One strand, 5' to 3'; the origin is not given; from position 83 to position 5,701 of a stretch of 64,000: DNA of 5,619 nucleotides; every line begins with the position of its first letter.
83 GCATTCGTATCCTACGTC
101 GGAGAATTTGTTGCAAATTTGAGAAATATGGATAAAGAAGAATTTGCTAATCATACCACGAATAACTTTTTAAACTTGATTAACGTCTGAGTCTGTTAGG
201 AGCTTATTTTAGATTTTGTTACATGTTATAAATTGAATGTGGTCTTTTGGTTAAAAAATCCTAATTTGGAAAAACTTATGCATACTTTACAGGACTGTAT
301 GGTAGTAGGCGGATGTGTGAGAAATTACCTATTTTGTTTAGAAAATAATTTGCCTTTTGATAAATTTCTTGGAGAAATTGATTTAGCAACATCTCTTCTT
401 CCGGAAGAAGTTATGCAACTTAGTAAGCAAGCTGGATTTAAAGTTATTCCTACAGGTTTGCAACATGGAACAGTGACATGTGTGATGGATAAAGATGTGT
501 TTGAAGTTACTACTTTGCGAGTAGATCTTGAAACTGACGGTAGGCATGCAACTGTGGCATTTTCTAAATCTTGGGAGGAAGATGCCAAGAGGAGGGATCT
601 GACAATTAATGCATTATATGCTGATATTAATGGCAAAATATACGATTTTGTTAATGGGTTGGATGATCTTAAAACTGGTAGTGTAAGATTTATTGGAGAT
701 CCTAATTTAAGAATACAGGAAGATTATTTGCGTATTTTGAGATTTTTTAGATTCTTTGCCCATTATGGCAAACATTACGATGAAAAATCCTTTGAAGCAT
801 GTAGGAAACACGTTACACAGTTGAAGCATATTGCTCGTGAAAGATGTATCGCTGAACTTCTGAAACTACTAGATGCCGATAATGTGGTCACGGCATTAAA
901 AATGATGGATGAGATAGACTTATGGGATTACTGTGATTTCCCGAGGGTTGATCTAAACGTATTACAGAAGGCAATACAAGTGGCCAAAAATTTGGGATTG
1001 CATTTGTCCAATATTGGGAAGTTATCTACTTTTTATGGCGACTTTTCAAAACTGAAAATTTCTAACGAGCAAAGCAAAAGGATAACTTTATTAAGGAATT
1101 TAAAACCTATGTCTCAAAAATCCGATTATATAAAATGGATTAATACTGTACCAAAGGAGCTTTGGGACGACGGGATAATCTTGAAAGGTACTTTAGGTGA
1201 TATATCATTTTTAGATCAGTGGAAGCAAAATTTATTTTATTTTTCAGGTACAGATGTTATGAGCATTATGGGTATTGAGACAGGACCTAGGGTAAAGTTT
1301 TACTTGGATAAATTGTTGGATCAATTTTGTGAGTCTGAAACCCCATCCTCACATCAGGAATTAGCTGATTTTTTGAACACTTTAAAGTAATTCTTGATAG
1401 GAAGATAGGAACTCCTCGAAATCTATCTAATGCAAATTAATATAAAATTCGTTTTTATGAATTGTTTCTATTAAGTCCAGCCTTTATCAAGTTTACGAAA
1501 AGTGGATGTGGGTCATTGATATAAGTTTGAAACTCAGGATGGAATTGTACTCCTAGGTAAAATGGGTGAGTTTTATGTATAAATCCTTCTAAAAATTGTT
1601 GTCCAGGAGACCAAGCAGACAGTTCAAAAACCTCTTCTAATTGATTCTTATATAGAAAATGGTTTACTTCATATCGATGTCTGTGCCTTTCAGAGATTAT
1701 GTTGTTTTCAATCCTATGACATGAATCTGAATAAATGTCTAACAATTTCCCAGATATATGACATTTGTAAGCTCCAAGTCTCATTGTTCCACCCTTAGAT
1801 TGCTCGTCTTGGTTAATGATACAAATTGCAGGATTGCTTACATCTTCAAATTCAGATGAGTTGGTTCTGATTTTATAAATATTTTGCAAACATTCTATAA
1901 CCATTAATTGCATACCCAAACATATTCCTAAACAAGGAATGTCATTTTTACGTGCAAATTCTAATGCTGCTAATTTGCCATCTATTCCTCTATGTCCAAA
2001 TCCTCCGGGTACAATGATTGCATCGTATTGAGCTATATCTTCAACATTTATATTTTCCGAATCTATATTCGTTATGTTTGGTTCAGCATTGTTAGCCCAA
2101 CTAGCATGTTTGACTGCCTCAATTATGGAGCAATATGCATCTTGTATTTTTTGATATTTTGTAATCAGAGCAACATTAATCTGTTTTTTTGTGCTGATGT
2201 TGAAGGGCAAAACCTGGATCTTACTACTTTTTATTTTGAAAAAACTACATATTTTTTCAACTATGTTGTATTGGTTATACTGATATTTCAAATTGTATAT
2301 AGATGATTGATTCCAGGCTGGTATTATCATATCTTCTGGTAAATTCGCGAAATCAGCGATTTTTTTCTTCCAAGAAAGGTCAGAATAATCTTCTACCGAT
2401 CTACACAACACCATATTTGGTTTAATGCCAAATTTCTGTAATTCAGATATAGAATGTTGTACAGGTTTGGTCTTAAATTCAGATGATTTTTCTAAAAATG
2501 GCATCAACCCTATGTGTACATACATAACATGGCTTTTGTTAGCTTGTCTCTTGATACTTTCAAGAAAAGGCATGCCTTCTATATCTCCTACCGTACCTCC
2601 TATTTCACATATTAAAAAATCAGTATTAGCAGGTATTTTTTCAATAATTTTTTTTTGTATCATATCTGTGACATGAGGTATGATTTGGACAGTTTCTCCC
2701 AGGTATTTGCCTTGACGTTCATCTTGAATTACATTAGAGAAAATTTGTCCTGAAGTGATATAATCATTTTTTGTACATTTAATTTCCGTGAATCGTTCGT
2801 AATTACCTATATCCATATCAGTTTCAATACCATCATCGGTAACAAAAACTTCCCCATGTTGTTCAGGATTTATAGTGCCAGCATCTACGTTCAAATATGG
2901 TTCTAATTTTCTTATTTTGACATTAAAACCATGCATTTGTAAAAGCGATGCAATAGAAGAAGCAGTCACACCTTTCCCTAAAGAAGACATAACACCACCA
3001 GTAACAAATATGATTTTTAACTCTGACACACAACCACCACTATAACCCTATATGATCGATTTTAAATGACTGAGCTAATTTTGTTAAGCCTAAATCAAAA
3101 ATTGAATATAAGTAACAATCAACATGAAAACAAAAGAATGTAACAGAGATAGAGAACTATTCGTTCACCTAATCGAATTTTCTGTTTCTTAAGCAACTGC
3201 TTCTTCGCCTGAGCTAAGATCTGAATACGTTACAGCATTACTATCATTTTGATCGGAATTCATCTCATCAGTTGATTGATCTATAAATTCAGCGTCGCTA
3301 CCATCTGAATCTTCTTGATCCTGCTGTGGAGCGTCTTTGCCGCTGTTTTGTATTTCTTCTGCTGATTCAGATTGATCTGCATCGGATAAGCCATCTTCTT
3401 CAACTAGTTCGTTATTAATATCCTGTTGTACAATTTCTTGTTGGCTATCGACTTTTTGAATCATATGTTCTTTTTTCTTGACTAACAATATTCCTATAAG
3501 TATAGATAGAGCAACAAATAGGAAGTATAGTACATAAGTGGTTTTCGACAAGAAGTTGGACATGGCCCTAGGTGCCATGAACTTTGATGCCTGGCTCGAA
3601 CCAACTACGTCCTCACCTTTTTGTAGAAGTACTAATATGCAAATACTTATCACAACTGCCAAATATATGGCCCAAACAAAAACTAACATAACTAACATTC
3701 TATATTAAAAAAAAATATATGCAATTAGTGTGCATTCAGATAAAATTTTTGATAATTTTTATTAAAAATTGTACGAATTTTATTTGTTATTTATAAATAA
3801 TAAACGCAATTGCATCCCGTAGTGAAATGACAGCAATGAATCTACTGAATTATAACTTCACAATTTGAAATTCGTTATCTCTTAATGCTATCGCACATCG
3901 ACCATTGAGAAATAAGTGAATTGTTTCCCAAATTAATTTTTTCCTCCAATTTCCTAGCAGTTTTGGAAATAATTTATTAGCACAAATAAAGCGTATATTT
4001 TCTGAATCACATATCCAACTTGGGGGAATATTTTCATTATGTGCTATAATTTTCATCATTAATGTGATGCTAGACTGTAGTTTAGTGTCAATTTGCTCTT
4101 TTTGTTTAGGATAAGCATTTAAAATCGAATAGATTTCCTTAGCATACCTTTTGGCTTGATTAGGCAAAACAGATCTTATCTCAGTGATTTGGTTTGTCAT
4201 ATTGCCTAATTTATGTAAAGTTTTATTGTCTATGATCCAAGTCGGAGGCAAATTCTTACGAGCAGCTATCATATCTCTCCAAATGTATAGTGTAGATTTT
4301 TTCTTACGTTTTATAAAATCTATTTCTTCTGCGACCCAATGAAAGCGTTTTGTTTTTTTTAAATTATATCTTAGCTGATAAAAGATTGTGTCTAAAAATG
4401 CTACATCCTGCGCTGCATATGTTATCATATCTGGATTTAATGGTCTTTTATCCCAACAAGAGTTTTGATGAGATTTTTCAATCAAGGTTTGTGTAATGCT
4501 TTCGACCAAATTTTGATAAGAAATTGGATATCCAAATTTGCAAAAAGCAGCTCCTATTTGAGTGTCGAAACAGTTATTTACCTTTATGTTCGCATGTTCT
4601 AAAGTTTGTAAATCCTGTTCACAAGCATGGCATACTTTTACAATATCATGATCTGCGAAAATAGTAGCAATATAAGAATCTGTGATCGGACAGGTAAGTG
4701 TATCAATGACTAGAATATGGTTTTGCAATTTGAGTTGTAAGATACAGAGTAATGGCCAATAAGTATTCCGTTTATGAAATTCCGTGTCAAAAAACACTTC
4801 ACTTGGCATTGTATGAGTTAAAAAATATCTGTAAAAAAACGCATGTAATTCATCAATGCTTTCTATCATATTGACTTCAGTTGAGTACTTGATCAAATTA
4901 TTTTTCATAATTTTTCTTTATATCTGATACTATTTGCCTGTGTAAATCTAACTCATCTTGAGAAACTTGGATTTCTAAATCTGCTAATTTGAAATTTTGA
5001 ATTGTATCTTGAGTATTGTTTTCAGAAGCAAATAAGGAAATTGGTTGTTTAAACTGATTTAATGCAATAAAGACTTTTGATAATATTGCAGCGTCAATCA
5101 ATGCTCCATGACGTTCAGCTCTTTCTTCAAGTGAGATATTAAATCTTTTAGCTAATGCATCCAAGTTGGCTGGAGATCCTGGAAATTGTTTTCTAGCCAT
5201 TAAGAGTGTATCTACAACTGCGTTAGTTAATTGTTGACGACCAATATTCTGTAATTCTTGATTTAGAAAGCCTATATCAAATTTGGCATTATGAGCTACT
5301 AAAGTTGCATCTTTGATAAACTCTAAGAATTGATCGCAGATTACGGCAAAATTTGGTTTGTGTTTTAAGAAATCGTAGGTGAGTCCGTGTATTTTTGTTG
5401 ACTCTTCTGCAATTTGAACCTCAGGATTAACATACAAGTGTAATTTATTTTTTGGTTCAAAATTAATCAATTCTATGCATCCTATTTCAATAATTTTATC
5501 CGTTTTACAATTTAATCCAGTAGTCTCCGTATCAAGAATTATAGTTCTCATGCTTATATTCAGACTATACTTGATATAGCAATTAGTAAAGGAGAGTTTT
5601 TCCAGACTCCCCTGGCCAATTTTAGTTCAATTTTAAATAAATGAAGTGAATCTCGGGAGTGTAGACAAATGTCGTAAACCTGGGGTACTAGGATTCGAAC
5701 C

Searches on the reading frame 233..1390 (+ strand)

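Call 14: search_protein_families(library=pfam, proteins=[window:233-1390:+], max_evalue=0.01)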
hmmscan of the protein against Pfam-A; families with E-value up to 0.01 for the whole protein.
window:233-1390:+ (385 aa): 2 families
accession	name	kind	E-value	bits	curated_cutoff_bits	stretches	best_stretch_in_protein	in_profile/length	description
PF01743.26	PolyA_pol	-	6.5e-26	91.6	23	1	23-152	2-126/126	Poly A polymerase head domain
PF12627.12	PolyA_pol_RNAbd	-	1.2e-09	38.3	22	1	183-233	5-55/64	Probable RNA and SrmB- binding site of polymerase A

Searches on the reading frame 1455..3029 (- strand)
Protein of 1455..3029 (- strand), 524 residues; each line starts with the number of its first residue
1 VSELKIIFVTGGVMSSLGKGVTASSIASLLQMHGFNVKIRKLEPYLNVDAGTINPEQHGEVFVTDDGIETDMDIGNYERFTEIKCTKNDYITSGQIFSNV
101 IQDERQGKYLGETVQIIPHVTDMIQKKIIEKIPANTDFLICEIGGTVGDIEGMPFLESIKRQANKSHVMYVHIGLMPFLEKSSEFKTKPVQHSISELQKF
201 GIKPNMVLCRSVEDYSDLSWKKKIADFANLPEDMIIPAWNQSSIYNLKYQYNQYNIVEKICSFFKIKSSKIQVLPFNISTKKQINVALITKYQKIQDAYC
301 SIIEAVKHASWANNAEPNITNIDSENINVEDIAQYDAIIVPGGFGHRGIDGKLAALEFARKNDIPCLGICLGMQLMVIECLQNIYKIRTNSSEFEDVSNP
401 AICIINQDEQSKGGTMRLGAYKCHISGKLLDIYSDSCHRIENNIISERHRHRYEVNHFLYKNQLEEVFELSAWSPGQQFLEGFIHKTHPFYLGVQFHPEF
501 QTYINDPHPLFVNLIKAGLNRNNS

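Call 14: search_protein_families(library=pfam, proteins=[window:1455-3029:-], max_evalue=0.01)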
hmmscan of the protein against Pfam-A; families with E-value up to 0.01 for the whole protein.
window:1455-3029:- (524 aa): 3 families
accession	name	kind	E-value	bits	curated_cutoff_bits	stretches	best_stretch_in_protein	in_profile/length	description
PF06418.20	CTP_synth_N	-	2.9e-101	338.7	26.1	1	5-265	1-264/265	CTP synthase N-terminus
PF00117.34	GATase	-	5.9e-38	130.9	22.8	1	295-516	2-189/190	Glutamine amidotransferase class-I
PF07722.19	Peptidase_C26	-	7.9e-09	36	20.5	1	354-499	96-219/219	Peptidase C26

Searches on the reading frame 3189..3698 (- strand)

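Call 14: search_protein_families(library=pfam, proteins=[window:3189-3698:-], max_evalue=0.01)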
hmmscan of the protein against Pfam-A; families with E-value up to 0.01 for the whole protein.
window:3189-3698:- (169 aa): 1 family
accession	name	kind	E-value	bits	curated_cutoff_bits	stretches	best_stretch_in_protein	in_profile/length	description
PF03840.19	SecG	-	1.8e-09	38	29.2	1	8-70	2-69/70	Preprotein translocase SecG subunit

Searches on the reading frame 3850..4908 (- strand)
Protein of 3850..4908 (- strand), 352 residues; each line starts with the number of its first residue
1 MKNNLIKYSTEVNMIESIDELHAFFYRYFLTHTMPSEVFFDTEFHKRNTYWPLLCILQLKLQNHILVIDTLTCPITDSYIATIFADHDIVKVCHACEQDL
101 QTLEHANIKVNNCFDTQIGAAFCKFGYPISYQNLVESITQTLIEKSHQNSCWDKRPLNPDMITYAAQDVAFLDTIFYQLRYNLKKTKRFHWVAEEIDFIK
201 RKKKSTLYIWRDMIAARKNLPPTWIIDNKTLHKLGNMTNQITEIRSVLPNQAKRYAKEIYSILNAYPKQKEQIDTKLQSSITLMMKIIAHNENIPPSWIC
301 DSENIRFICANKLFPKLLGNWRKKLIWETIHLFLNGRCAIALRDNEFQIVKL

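Call 14: search_protein_families(library=pfam, proteins=[window:3850-4908:-], max_evalue=0.01)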
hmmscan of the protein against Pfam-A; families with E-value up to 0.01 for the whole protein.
window:3850-4908:- (352 aa): 2 families
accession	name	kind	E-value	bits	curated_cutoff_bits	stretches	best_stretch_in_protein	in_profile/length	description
PF01612.26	DNA_pol_A_exo1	-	5.6e-30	104.9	23.6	1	15-183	4-172/173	3'-5' exonuclease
PF00570.28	HRDC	-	1.7e-07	31.5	23.8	1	207-262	8-67/68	HRDC domain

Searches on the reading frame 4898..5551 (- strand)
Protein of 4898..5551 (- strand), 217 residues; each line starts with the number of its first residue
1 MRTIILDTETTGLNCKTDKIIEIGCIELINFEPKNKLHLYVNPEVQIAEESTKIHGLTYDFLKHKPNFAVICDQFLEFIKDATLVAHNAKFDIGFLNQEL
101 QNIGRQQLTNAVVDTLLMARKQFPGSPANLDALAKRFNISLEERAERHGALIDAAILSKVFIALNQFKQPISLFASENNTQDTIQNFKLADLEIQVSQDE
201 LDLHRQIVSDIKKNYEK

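Call 14: search_protein_families(library=pfam, proteins=[window:4898-5551:-], max_evalue=0.01)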
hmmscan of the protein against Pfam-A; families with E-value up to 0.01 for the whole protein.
window:4898-5551:- (217 aa): 5 families
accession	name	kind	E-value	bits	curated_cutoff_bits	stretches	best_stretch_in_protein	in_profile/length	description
PF00929.31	RNase_T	-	4.8e-36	125.2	24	1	4-161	1-164/164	Exonuclease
PF01612.26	DNA_pol_A_exo1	-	3e-06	27.6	23.6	1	4-138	23-128/173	3'-5' exonuclease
PF13482.12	RNase_H_2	-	9.4e-06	26.1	22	1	5-142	2-118/165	RNase_H superfamily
PF16473.11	Rv2179c-like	-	0.001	19.3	27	0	4-159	3-171/177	3'-5' exoribonuclease Rv2179c-like domain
PF09398.16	FOP_dimer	-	0.0076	16.9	29.4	0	157-200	24-67/81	FOP N terminal dimerisation domain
